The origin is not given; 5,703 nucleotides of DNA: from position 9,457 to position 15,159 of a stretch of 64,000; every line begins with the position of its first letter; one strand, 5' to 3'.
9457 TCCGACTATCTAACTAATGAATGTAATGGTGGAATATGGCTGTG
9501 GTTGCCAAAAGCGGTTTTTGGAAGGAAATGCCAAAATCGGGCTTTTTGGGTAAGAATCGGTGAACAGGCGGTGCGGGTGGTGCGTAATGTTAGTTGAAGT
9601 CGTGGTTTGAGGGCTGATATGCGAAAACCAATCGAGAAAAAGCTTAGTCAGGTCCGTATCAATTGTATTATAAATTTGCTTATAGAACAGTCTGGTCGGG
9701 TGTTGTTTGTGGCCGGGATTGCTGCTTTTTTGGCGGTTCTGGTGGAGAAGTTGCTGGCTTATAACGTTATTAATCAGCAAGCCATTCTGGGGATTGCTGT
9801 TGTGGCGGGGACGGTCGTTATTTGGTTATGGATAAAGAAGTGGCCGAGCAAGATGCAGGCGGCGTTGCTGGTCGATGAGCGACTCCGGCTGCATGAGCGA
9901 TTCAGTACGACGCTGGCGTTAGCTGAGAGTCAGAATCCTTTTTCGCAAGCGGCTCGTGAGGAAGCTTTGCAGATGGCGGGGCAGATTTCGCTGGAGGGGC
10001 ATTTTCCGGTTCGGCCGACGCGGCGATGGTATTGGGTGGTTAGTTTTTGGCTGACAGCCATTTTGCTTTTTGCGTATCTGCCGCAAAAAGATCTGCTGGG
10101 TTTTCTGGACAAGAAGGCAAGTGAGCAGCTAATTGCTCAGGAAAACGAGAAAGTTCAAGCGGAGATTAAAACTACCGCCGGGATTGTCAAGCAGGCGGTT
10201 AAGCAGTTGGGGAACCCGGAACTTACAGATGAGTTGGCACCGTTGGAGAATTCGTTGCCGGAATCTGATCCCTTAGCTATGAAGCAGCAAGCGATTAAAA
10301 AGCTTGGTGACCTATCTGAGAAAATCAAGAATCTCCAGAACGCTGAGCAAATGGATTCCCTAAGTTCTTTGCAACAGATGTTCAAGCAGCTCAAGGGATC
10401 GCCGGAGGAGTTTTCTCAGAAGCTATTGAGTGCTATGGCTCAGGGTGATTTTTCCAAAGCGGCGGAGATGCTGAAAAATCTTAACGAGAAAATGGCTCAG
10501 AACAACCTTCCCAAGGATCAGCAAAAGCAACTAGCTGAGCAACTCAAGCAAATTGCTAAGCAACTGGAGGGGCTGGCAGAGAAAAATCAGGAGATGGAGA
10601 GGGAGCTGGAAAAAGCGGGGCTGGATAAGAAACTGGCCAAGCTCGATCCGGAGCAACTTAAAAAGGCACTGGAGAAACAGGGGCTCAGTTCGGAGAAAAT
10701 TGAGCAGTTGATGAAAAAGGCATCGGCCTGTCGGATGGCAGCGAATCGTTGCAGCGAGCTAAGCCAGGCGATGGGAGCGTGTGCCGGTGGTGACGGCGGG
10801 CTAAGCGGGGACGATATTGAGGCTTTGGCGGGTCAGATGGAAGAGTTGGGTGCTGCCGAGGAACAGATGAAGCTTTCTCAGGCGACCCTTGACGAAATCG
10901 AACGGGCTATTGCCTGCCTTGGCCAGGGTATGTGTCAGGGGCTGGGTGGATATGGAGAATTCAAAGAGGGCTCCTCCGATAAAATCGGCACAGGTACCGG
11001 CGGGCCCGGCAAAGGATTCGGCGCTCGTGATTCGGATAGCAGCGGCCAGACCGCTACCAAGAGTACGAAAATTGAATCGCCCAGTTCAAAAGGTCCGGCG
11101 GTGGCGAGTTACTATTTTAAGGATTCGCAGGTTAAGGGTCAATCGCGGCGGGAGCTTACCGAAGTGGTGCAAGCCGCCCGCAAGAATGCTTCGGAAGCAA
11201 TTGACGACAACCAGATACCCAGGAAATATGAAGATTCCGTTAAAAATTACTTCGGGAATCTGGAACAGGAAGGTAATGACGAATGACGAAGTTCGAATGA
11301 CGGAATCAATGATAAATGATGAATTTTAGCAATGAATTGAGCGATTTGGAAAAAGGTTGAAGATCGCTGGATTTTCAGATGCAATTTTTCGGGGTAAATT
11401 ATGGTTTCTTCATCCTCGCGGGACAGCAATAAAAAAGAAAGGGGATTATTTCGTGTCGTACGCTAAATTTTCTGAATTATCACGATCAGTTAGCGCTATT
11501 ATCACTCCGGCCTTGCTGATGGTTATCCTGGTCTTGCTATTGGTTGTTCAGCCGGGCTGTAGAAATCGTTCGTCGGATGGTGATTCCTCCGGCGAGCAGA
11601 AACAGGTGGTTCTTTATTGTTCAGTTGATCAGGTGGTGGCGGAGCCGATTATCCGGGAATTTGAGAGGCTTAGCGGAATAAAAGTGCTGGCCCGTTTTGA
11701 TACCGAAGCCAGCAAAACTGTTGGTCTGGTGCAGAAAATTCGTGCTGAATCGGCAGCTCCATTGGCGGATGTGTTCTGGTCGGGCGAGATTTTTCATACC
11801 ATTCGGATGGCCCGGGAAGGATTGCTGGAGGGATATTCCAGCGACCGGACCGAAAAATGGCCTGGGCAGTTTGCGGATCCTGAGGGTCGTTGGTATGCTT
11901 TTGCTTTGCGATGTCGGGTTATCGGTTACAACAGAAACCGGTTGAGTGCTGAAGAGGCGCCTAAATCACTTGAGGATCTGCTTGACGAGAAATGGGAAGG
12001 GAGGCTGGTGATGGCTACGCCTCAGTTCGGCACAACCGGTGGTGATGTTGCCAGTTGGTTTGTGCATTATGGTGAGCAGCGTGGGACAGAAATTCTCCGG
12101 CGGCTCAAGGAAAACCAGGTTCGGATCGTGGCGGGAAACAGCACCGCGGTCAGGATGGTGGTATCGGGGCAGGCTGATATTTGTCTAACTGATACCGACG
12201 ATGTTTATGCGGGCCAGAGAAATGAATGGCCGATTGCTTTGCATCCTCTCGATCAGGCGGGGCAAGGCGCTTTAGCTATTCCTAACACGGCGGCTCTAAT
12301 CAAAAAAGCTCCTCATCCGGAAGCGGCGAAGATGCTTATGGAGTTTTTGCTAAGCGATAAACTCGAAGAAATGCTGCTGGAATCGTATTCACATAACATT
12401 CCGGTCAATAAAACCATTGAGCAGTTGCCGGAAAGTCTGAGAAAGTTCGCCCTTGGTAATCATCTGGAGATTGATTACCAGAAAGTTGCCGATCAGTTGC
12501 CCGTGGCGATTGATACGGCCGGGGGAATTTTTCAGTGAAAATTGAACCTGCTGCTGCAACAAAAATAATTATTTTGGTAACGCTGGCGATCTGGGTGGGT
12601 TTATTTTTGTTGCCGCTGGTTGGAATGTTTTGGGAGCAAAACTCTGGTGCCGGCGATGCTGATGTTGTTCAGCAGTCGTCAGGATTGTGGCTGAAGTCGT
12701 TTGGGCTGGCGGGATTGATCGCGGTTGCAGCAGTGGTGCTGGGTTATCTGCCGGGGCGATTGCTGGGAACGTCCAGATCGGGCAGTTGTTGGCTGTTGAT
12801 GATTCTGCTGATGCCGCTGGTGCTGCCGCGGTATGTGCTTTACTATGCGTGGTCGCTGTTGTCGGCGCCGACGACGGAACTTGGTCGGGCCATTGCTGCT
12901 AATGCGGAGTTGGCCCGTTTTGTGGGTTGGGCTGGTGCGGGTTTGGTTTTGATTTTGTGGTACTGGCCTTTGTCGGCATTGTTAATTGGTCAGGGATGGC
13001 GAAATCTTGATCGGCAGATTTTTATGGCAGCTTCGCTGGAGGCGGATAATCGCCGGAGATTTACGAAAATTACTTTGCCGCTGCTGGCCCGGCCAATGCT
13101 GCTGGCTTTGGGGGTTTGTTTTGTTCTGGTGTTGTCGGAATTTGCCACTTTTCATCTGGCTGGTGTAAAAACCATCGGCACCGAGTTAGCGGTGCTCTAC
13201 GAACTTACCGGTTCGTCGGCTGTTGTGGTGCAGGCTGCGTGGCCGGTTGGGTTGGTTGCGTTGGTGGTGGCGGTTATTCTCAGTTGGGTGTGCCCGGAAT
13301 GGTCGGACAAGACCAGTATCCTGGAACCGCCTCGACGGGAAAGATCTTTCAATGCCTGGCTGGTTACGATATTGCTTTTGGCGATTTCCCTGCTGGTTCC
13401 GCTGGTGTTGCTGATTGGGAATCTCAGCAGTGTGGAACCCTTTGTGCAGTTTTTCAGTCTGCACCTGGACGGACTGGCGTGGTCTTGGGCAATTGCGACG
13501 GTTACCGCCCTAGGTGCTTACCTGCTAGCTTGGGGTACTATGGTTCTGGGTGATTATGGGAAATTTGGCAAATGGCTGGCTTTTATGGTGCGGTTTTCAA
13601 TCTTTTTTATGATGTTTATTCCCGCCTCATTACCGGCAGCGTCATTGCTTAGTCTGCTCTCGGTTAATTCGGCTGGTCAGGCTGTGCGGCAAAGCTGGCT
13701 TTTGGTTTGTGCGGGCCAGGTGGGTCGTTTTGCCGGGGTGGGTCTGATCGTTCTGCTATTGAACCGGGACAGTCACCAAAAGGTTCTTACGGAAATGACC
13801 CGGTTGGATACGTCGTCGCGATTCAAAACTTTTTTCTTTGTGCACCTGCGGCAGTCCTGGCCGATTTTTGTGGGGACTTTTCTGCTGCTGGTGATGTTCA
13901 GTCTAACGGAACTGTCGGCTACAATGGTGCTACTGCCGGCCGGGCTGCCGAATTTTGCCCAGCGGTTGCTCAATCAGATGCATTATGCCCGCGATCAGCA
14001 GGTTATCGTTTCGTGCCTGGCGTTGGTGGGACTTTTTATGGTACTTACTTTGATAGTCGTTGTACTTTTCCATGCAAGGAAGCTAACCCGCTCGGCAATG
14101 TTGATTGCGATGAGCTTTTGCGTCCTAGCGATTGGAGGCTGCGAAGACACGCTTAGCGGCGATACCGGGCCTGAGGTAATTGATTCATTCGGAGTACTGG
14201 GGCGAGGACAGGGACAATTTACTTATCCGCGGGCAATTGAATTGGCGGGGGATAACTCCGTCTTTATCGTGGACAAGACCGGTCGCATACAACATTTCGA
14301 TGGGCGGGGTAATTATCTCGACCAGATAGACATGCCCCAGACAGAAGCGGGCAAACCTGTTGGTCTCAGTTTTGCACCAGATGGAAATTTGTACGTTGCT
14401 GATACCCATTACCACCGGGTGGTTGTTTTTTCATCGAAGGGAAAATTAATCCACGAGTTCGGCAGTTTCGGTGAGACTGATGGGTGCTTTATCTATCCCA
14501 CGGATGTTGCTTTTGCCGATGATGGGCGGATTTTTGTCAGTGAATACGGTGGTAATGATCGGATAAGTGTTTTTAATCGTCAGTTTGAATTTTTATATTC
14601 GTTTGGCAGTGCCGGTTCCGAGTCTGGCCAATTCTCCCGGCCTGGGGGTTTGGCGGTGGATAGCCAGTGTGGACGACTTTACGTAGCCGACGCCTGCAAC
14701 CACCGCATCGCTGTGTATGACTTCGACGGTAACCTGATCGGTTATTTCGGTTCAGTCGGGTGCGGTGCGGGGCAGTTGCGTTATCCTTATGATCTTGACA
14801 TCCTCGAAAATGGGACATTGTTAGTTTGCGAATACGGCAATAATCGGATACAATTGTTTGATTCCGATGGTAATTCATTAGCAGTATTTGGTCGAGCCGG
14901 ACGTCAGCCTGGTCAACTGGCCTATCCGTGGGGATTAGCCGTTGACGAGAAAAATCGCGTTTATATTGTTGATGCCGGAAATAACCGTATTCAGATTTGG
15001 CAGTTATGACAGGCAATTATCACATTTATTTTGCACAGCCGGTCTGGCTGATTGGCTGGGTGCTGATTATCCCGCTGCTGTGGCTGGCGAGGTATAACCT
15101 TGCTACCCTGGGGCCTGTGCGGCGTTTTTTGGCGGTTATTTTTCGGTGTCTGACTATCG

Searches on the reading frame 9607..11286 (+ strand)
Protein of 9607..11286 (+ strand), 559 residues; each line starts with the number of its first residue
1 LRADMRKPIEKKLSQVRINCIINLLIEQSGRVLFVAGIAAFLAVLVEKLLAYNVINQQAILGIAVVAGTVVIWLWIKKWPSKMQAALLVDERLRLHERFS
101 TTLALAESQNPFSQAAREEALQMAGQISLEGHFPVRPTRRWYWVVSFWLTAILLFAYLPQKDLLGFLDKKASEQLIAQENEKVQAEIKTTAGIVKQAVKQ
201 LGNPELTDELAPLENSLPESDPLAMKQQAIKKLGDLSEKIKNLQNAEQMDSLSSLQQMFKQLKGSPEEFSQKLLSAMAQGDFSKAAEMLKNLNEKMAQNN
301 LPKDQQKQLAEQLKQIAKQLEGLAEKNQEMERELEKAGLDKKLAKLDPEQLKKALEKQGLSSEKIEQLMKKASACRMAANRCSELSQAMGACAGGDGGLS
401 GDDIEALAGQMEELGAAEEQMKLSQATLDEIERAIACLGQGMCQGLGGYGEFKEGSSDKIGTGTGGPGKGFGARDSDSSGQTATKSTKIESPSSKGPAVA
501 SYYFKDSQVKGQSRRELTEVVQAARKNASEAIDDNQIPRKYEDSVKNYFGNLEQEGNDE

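Call 42: search_protein_families(library=pfam, proteins=[window:9607-11286:+], max_evalue=0.001)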
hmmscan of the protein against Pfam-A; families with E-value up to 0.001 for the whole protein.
window:9607-11286:+ (559 aa): 1 family
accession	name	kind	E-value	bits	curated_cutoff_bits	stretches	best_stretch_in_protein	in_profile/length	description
PF05218.19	DUF713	-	0.00084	19.6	24.5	0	231-318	71-157/185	Protein of unknown function (DUF713)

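Call 75: search_protein_families(library=padloc, proteins=[window:9607-11286:+], max_evalue=0.001)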
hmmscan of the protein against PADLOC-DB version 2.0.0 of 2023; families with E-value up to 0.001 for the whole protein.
window:9607-11286:+ (559 aa): 3 families
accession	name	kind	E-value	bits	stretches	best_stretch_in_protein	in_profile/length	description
PDLC00551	JetC2|JetC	-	2.4e-05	20.4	1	166-384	729-949/1365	DUF3584 domain; MukB-like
PDLC03859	LmuB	-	0.00026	18.3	1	182-434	222-471/611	-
PDLC00505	JetC1|JetC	-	0.00047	16.3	1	227-377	234-376/1118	DUF3584 domain; MukB-like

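Call 82: search_protein_families(library=ncbifam, proteins=[window:9607-11286:+], max_evalue=0.00001)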
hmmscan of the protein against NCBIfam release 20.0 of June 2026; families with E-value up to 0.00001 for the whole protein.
window:9607-11286:+ (559 aa): 0 families

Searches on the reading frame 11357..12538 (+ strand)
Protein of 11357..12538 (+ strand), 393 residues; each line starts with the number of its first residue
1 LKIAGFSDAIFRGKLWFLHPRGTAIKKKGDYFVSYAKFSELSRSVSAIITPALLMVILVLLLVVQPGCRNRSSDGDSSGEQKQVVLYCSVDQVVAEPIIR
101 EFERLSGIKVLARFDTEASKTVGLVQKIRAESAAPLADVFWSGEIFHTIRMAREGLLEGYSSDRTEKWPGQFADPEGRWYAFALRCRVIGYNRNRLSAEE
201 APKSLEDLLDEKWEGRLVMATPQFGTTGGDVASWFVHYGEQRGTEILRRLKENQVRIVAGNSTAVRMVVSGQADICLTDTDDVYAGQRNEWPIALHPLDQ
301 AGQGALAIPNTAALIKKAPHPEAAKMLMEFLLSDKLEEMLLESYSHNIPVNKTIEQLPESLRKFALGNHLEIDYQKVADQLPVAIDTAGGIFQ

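Call 42: search_protein_families(library=pfam, proteins=[window:11357-12538:+], max_evalue=0.001)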
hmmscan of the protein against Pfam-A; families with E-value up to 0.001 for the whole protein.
window:11357-12538:+ (393 aa): 3 families
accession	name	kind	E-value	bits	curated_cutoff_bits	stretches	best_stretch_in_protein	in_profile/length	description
PF13343.11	SBP_bac_6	-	5e-23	82.3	24.6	1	135-352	2-221/245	Bacterial extracellular solute-binding protein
PF13531.11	SBP_bac_11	-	2.6e-16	60.5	25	1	95-340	13-221/227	Bacterial extracellular solute-binding protein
PF01547.30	SBP_bac_1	-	9.9e-10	39.3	26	1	100-335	15-304/307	Bacterial extracellular solute-binding protein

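Call 82: search_protein_families(library=ncbifam, proteins=[window:11357-12538:+], max_evalue=0.00001)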
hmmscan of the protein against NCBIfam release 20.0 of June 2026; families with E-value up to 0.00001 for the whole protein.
window:11357-12538:+ (393 aa): 4 families
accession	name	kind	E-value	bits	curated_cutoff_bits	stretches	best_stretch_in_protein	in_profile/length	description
NF011620.1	PRK15046.1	equivalog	9.7e-23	80.4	310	1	79-355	22-295/334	2-aminoethylphosphonate ABC transporter substrate-binding protein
TIGR03261.1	phnS2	equivalog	3.4e-19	69.1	392.75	1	79-367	19-308/334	putative 2-aminoethylphosphonate ABC transporter substrate-binding protein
TIGR03227.1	PhnS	equivalog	5.4e-16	58.4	395.3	1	96-350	50-300/360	2-aminoethylphosphonate ABC transporter substrate-binding protein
TIGR01254.1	sfuA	subfamily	1e-13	51.3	93.4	1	117-367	39-283/306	thiamine ABC transporter substrate-binding protein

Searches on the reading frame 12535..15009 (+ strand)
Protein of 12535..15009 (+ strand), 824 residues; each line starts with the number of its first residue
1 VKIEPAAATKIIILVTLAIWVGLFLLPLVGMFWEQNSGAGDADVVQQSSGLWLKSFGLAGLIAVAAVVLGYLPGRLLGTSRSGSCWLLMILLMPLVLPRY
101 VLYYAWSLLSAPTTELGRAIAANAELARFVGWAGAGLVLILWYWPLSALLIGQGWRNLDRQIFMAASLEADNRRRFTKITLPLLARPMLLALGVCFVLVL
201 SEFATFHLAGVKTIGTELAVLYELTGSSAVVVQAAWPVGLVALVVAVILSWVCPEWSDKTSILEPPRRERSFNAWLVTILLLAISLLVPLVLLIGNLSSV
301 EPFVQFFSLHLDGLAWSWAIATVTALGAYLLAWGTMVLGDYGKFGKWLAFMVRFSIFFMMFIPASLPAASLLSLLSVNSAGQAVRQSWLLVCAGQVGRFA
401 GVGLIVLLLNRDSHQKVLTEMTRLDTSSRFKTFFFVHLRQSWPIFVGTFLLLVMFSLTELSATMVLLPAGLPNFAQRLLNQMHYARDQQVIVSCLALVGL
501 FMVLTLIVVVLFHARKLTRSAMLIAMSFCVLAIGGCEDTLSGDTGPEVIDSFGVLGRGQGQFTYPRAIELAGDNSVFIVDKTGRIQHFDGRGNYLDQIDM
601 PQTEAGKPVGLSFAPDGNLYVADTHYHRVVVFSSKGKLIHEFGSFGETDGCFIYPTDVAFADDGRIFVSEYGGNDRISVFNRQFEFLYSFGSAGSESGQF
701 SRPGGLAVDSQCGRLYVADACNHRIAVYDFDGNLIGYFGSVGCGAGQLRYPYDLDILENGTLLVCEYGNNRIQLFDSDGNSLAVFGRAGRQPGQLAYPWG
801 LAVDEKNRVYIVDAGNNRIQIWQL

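Call 18: search_protein_families(library=pfam, proteins=[window:12535-15009:+], max_evalue=0.01)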
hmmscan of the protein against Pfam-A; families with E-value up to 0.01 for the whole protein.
window:12535-15009:+ (824 aa): 7 families
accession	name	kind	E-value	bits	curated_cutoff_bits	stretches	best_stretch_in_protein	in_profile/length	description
PF01436.27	NHL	-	4.2e-34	115.3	20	3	795-822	1-28/28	NHL repeat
PF17170.10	DUF5128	-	3.3e-12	46.7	22.9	1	655-734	46-124/321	6-bladed beta-propeller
PF08450.18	SGL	-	3.8e-07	30.4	26.3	1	608-783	42-218/246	SMP-30/Gluconolactonase/LRE-like region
PF18975.6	DUF5711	-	1e-06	28.7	26.3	0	717-809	60-153/344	Family of unknown function (DUF5711)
PF25021.1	TEN_NHL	-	1.1e-05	25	27.1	0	793-817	139-163/357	Teneurin NHL domain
PF00528.27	BPD_transp_1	-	0.00024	21.3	26.4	1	343-514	11-175/184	Binding-protein-dependent transport system inner membrane component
PF24684.1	Vgb_lyase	-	0.00099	18.4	50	1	581-811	74-280/290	Virginiamycin B lyase family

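Call 82: search_protein_families(library=ncbifam, proteins=[window:12535-15009:+], max_evalue=0.00001)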
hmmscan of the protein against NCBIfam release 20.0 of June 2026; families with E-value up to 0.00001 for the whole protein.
window:12535-15009:+ (824 aa): 3 families
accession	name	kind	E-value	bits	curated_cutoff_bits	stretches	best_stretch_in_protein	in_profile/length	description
NF035926.1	scyF_NHL_VPEP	equivalog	3.9e-58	197.4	350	2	581-787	74-285/376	scytonemin biosynthesis PEP-CTERM protein ScyF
NF033206.1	ScyE_fam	subfamily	4e-09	36.5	80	0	607-625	9-27/333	ScyD/ScyE family protein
NF047780.1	LIC12708_fam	subfamily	4.3e-08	32.4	150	0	627-691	156-221/391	LIC_12708 family protein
